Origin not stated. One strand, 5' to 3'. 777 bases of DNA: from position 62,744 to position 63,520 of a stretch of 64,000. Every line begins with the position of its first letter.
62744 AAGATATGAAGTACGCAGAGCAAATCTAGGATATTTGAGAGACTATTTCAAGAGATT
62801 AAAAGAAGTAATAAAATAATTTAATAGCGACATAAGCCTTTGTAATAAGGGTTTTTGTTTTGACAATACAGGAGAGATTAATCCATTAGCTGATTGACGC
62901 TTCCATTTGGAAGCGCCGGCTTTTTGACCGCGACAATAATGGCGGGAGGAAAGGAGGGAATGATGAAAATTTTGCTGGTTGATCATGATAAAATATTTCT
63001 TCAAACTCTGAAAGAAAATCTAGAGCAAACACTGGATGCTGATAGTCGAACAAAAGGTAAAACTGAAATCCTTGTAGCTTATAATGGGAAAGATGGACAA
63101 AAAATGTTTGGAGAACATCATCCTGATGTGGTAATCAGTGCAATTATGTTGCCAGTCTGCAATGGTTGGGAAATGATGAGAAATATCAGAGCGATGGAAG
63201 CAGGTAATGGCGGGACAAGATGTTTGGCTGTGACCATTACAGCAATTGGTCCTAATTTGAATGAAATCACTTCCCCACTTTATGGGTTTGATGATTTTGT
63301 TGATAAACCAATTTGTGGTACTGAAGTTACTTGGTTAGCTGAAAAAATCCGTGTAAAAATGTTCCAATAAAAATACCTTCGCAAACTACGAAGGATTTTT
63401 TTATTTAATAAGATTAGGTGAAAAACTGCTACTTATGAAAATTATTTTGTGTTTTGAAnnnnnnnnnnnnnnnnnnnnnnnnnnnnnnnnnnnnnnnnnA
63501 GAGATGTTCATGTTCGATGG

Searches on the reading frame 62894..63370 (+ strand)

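Call 24: search_protein_families(library=pfam, proteins=[window:62894-63370:+], max_evalue=0.001)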
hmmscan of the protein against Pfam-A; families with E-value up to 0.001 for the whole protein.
window:62894-63370:+ (158 aa): 1 family
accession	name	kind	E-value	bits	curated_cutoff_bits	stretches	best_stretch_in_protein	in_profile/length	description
PF00072.30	Response_reg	-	7.9e-10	39.3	30.2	1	26-141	1-102/111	Response regulator receiver domain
